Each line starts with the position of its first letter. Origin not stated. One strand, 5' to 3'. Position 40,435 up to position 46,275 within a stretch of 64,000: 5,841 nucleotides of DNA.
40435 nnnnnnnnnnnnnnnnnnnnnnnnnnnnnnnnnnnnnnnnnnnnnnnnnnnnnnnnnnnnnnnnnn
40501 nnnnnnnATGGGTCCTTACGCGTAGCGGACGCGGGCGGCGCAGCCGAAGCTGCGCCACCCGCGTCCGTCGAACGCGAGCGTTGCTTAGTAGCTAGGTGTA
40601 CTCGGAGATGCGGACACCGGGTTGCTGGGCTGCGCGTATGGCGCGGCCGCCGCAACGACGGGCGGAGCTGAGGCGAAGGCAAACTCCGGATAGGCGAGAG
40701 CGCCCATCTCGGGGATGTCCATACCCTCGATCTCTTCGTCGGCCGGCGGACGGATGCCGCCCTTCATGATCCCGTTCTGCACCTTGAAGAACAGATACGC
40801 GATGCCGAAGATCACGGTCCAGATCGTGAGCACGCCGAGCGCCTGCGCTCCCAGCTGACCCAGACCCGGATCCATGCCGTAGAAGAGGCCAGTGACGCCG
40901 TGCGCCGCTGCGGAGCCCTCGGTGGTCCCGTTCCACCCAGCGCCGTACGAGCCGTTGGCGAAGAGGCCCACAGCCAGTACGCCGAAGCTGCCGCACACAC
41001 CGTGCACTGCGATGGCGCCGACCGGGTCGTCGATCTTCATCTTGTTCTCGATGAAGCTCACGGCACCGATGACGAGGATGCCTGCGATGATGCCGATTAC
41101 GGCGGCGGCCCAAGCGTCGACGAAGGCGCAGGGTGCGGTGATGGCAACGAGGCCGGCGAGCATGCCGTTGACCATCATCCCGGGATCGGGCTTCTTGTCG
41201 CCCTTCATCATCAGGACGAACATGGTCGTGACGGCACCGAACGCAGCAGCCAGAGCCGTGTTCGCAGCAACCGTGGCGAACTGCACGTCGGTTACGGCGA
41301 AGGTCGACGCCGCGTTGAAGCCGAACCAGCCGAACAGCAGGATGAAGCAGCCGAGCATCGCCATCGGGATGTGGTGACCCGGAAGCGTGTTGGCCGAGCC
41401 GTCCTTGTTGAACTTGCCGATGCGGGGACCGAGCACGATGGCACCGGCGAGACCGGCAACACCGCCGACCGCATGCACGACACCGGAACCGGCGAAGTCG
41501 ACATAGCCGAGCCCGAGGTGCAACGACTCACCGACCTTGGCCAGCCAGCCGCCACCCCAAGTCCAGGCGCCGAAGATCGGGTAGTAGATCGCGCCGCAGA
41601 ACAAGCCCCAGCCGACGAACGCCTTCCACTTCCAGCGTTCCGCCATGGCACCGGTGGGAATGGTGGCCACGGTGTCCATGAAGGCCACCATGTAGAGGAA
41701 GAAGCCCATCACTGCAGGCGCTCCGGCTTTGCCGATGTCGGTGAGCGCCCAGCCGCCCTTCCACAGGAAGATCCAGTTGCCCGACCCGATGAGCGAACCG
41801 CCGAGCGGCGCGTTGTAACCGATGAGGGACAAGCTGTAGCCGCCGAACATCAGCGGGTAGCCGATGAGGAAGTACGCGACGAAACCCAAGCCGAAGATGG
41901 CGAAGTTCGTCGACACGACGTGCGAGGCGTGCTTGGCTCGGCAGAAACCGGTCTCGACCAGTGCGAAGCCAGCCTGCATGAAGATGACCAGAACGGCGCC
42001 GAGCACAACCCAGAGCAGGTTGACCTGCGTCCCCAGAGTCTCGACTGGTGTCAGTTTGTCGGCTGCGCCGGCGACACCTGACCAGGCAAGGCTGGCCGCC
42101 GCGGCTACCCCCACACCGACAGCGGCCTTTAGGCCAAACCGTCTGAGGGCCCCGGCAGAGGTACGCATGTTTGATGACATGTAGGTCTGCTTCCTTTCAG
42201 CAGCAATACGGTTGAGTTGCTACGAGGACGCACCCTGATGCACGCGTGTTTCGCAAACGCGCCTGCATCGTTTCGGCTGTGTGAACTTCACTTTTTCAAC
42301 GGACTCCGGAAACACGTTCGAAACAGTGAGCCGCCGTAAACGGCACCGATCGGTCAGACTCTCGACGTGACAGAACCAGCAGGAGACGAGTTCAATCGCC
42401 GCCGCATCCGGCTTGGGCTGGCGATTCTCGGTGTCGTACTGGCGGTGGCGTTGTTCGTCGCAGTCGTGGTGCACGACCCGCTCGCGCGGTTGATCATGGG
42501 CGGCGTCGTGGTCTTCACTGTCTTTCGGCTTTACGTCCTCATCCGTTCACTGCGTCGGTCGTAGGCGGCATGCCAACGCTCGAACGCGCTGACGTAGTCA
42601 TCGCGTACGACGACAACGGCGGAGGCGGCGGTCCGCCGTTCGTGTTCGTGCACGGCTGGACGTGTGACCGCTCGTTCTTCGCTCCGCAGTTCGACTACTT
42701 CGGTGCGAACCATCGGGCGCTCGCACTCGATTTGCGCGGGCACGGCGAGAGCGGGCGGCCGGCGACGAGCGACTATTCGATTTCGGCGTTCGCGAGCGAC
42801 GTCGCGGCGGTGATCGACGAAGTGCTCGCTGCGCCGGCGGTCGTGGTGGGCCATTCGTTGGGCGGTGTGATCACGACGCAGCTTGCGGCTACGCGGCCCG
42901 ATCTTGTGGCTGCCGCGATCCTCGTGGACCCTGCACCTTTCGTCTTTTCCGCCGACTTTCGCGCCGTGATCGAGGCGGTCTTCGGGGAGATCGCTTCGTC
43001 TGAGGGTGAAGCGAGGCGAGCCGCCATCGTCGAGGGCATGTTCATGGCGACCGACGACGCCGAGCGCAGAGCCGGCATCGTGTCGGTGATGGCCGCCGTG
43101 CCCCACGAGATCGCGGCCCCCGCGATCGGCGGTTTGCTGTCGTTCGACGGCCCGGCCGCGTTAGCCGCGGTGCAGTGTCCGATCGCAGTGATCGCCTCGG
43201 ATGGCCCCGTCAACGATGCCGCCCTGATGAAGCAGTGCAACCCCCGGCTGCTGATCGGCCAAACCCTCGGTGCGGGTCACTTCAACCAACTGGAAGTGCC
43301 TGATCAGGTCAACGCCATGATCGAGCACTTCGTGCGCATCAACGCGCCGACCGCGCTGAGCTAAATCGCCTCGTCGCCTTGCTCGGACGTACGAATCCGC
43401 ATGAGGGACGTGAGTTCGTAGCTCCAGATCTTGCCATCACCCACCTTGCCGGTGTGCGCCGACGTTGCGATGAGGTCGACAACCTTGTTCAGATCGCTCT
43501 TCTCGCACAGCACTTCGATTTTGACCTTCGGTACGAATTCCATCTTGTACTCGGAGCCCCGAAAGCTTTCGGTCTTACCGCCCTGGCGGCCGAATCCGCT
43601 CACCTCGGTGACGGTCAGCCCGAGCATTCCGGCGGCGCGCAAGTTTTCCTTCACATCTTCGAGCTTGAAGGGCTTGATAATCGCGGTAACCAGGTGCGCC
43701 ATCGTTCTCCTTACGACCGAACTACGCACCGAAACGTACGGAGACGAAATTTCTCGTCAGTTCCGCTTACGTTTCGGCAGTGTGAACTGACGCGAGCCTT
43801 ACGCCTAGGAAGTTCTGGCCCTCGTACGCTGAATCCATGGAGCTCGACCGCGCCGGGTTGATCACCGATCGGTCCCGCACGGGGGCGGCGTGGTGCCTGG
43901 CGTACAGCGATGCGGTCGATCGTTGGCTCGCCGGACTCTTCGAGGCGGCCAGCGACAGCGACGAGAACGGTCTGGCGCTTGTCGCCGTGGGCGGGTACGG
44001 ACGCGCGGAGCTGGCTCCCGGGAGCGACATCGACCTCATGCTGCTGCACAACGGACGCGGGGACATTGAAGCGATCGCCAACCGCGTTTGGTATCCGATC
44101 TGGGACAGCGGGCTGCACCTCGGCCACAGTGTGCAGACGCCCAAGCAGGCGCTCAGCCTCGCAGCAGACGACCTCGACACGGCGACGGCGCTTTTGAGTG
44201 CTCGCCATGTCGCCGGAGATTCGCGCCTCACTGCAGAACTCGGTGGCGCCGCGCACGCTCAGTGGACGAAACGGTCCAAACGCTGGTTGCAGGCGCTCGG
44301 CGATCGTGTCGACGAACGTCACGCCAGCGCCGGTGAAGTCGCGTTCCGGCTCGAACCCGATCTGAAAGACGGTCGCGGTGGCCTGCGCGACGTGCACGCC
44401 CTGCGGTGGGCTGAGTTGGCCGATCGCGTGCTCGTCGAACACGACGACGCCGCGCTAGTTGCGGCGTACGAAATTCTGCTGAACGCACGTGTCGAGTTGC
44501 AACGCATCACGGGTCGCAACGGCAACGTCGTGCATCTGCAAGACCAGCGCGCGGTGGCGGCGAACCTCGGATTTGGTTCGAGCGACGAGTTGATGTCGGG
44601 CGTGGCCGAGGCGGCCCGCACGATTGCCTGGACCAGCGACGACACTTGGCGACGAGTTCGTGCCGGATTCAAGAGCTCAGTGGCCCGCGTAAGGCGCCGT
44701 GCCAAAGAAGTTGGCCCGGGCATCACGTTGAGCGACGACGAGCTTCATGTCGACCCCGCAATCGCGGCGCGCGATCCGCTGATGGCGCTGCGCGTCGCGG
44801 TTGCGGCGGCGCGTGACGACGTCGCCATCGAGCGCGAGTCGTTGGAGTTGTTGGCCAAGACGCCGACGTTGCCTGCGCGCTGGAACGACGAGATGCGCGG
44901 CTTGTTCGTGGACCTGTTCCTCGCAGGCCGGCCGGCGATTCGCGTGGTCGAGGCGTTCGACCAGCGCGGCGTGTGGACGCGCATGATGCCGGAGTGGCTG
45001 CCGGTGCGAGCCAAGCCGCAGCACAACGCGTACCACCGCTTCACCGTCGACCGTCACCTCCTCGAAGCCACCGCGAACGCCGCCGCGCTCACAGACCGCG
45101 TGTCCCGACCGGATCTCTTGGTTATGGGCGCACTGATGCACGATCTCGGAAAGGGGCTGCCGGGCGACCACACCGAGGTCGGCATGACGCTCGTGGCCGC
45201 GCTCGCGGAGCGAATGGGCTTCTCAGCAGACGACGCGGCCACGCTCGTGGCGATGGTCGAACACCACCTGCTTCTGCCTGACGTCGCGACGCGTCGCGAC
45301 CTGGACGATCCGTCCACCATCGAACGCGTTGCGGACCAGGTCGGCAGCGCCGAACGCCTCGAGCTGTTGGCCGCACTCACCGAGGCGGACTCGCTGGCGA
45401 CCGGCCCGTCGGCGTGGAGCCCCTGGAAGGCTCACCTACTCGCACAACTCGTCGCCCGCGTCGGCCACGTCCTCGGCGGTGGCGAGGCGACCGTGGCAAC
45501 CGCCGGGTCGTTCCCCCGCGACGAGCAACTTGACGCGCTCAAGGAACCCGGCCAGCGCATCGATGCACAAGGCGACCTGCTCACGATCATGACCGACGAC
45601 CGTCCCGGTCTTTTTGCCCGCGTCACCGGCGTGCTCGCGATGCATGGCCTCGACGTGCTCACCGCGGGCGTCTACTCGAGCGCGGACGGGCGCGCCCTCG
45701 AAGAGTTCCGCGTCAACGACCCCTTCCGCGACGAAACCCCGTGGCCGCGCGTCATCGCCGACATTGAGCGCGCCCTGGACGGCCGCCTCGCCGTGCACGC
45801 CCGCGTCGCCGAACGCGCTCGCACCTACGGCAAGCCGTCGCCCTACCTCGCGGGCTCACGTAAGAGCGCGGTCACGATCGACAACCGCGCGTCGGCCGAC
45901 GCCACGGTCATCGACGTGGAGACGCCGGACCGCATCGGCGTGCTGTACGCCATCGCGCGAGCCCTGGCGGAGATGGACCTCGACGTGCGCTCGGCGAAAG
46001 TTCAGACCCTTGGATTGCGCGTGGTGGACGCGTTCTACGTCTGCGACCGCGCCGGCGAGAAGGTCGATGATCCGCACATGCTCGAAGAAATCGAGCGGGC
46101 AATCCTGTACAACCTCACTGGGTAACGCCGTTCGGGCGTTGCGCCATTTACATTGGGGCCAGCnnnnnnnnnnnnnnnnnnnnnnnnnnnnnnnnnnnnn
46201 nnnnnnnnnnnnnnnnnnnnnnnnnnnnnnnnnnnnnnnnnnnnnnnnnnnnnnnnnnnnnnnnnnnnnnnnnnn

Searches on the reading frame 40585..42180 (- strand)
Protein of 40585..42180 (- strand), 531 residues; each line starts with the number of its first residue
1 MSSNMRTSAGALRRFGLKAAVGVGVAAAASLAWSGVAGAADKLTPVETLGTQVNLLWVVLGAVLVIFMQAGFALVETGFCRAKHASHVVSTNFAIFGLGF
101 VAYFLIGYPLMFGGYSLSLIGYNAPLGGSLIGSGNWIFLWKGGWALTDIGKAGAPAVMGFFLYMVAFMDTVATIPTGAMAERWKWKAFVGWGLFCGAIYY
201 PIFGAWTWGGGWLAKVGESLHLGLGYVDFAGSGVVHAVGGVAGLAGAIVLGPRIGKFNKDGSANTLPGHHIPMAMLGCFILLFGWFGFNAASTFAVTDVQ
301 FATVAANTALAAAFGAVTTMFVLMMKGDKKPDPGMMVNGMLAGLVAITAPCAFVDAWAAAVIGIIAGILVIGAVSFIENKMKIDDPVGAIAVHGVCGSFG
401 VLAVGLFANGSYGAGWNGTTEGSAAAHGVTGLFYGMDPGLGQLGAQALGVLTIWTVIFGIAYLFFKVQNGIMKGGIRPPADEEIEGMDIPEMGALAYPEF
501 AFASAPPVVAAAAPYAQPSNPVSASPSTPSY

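Call 7: search_protein_families(library=pfam, proteins=[window:40585-42180:-], max_evalue=1)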
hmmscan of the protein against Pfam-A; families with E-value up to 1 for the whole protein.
window:40585-42180:- (531 aa): 2 families
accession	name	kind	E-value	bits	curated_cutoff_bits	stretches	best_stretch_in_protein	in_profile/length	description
PF00909.26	Ammonium_transp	-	1.1e-100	337.7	23.2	1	56-497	1-399/399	Ammonium Transporter Family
PF09622.15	DUF2391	-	0.0067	16.3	22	1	352-403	65-116/275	Putative integral membrane protein (DUF2391)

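Call 54: search_solved_structures(query=window:40585-42180:-, max_evalue=1e-20, show_alignments=1)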
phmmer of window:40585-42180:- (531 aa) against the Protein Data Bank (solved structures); distinct sequences matched with E-value up to 1e-20: 28.
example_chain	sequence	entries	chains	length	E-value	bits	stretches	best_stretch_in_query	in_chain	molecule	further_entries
6eu6_A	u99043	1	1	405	5.5e-69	236.6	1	47-491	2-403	Ammonium transporter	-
8qj3_A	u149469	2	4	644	1.4e-55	192.4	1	56-419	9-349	Ammonium transporter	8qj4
8qpf_A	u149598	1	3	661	1.6e-55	192.2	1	56-419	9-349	Ammonium transporter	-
2b2f_A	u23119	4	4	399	5.4e-36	127.7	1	54-416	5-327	ammonium transporter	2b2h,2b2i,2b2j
2nmr_A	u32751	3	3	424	1.3e-30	110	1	58-498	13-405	Ammonia channel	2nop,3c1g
9cs5_A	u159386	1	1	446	1.3e-30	109.9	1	56-498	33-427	Ammonium transporter AmtB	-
3c1h_A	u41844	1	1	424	1.4e-30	109.9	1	58-498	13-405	Ammonia channel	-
1xqe_A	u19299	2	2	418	1.4e-30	109.9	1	58-498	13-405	Probable ammonium transporter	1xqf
2ns1_A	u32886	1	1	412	1.9e-30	109.4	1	58-497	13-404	Ammonia channel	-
4nh2_A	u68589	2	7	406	2.9e-30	108.8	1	57-497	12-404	Ammonia channel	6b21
2nuu_A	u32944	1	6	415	3e-30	108.8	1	58-497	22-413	Ammonia channel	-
2now_A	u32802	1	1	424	1.5e-29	106.5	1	58-498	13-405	Ammonia channel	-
3c1j_A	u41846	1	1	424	1.6e-29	106.4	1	58-498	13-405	Ammonia channel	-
3c1i_A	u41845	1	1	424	1.7e-29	106.3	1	58-498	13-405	Ammonia channel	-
2npg_A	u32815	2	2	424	3.4e-29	105.3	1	58-498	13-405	Ammonia channel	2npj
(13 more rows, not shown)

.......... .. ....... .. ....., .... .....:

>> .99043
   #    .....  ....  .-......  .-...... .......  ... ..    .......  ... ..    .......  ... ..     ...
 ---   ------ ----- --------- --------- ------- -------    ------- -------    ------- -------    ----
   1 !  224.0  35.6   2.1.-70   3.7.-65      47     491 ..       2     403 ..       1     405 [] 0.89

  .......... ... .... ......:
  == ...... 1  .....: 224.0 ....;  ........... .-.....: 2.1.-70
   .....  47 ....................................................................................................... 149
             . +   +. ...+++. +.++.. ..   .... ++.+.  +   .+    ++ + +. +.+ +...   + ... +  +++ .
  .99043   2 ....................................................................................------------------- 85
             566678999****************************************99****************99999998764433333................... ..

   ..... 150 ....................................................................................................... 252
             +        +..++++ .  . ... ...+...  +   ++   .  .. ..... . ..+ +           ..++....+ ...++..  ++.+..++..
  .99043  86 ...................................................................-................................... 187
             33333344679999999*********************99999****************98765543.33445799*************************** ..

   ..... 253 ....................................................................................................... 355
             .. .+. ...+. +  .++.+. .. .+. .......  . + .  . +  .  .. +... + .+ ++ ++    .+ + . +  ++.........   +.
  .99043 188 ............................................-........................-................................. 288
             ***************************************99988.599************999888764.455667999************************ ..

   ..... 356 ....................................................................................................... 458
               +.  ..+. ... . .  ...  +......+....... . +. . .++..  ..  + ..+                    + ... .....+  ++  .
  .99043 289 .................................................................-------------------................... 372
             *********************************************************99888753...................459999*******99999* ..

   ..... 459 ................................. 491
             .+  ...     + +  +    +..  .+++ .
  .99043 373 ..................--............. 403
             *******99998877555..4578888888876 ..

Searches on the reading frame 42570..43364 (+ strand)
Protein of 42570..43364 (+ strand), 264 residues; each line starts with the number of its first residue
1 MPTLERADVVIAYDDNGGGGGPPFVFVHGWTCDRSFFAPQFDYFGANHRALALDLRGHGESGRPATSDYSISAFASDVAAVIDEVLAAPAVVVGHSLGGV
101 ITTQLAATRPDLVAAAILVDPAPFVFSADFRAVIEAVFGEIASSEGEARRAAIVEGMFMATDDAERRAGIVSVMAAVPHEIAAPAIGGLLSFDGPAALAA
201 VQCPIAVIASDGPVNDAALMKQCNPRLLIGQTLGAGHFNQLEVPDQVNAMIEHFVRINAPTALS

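Call 38: search_protein_families(library=pfam, proteins=[window:42570-43364:+], max_evalue=0.001)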
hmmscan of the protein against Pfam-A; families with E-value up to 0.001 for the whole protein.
window:42570-43364:+ (264 aa): 3 families
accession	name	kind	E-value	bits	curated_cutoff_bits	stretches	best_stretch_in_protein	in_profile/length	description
PF12697.13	Abhydrolase_6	-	1.2e-23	85.4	26.3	1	24-249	1-216/217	Alpha/beta hydrolase family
PF00561.26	Abhydrolase_1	-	6.1e-22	78.9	25.8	1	22-132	1-118/245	alpha/beta hydrolase fold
PF12146.15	Hydrolase_4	-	2.5e-13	50.3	27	1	25-122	8-110/239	Serine aminopeptidase, S33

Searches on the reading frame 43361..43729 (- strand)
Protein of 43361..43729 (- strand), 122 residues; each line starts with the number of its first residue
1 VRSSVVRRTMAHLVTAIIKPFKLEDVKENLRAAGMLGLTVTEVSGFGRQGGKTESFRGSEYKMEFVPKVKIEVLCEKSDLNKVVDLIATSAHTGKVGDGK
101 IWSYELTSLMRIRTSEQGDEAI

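Call 83: search_protein_families(library=pfam, proteins=[window:43361-43729:-], max_evalue=0.1)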
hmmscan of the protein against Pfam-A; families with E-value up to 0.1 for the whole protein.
window:43361-43729:- (122 aa): 2 families
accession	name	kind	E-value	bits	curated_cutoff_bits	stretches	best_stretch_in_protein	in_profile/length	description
PF00543.27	P-II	-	9.4e-27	93.8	25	1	13-116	3-102/102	Nitrogen regulatory protein P-II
PF11582.13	DUF3240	-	0.086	13.4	21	0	25-90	18-82/102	Protein of unknown function (DUF3240)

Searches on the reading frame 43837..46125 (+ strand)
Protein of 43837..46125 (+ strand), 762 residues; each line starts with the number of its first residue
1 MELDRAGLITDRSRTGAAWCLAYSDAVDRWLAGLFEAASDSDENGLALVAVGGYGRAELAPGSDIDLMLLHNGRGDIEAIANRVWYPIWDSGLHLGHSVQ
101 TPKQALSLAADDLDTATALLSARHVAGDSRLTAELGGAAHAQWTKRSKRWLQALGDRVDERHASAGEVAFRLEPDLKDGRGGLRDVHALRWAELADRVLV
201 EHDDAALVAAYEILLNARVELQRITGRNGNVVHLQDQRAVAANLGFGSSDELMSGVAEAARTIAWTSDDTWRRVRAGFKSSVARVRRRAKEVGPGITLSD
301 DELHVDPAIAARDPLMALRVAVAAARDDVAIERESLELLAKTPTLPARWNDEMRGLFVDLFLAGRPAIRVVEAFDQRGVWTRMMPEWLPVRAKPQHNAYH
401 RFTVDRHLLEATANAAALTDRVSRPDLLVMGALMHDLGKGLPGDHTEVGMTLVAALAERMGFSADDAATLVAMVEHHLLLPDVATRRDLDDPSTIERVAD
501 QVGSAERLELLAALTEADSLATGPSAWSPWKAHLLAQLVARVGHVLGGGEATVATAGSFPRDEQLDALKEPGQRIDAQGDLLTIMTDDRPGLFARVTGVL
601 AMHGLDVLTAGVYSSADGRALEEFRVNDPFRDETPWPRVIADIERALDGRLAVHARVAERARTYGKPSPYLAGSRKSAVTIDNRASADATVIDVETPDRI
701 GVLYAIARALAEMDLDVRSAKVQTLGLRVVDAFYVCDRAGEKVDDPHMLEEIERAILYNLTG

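Call 7: search_protein_families(library=pfam, proteins=[window:43837-46125:+], max_evalue=1)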
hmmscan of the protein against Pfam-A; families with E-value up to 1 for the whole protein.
window:43837-46125:+ (762 aa): 12 families
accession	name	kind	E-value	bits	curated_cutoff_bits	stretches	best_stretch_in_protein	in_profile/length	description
PF08335.16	GlnD_UR_UTase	-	7.1e-17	62.2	21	1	156-264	8-134/141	GlnD PII-uridylyltransferase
PF01842.31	ACT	-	1.6e-14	53.8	27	2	586-629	7-49/66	ACT domain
PF01966.28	HD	-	3.4e-10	40.7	22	1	405-500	2-111/116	HD domain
PF22754.3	bHLH-TF_ACT-like_plant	-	5.7e-06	26.9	27.6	1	690-756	11-75/75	Plant bHLH transcription factor, ACT-like domain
PF13291.12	ACT_4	-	1.3e-05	26.3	27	1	691-724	8-41/80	ACT domain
PF24931.1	ACT_ACR9_3rd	-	2.3e-05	24.8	27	1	679-752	2-76/98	ACR9-like, ACT-like domain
PF13740.12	ACT_6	-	0.00018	21.8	23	1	581-611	4-34/76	ACT domain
PF03710.21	GlnE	-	0.00023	21.1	24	1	21-83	107-171/252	Glutamate-ammonia ligase adenylyltransferase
PF01909.29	NTP_transf_2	-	0.0063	17.3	21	1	43-76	13-45/93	Nucleotidyltransferase domain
PF24914.1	ACR10_N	-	0.028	14.3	27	1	684-741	5-62/80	ACT domain-containing protein ACR10, N-terminal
PF22629.2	ACT_AHAS_ss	-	0.034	14.8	27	0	582-610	1-29/67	AHAS small subunit-like ACT domain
PF03445.19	DUF294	-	0.19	12.1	21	1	23-73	27-77/138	Putative nucleotidyltransferase DUF294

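Call 8: search_protein_families(library=ncbifam, proteins=[window:43837-46125:+], max_evalue=1)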
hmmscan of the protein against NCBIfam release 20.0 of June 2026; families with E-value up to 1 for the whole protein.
window:43837-46125:+ (762 aa): 15 families
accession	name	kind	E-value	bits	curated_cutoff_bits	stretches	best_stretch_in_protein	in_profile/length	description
NF002895.0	PRK03381.1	equivalog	1.1e-228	761.2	631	1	8-758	21-775/782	[protein-PII] uridylyltransferase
TIGR01693.1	UTase_glnD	equivalog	2.6e-179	598.3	519.4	2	15-553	13-593/850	[protein-PII] uridylyltransferase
NF003467.0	PRK05092.1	equivalog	3e-131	439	959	2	34-555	99-669/940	[protein-PII] uridylyltransferase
NF002837.0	PRK03059.1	equivalog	4.1e-96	322.9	1010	2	21-578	40-631/857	[protein-PII] uridylyltransferase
NF001265.0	PRK00227.1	equivalog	5.1e-94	315.8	799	1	44-725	26-667/693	[protein-PII] uridylyltransferase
NF001366.0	PRK00275.1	equivalog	2e-91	307.3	1299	3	26-251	59-298/895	[protein-PII] uridylyltransferase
NF003448.0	PRK05007.1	equivalog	1.1e-80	271.7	1255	3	23-248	58-297/884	bifunctional uridylyltransferase/uridylyl-removing protein GlnD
NF002487.0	PRK01759.1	equivalog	2.7e-68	231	890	2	24-539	43-595/862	bifunctional uridylyltransferase/uridylyl-removing protein GlnD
NF003347.0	PRK04374.1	equivalog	5.6e-57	193.5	1567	2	42-541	69-602/869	[protein-PII] uridylyltransferase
NF006352.0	PRK08577.1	equivalog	1.7e-06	28.1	140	2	582-609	59-86/136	hypothetical protein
TIGR00277.1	HDIG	domain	0.015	15.2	27.6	1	406-455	7-67/84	HDIG domain-containing metalloprotein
NF001220.0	PRK00194.1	equivalog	0.019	15.3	74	0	690-719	4-33/90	ACT domain-containing protein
NF008292.0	PRK11072.1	equivalog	0.037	12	487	1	40-76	677-713/946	bifunctional [glutamate--ammonia ligase]-adenylyl-L-tyrosine phosphorylase/[glutamate--ammonia-ligase] adenylyltransferase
NF004684.0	PRK06027.1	subfamily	0.095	12.4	223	0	580-617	7-44/286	formyltetrahydrofolate deformylase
NF045665.1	NTPtran_DVU1551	equivalog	0.11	11.5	315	1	412-463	226-278/359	DVU_1551 family NTP transferase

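Call 35: search_solved_structures(query=window:43837-46125:+, max_evalue=0.01)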
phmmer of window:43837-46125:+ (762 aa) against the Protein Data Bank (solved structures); distinct sequences matched with E-value up to 0.01: 0.

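Call 76: list_cluster_members(proteins=[P0001, window:43837-46125:+, window:40585-42180:-])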
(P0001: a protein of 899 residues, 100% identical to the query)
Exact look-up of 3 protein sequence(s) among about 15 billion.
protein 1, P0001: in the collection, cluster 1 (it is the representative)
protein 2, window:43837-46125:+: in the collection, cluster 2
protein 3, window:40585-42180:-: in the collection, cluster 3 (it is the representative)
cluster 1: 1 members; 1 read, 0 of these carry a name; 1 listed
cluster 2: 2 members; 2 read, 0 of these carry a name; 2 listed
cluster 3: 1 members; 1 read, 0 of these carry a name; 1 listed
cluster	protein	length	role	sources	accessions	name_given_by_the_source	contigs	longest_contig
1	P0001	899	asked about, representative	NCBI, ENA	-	-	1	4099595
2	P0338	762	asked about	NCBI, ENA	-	-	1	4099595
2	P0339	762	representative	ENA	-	-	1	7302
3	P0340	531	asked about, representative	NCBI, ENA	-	-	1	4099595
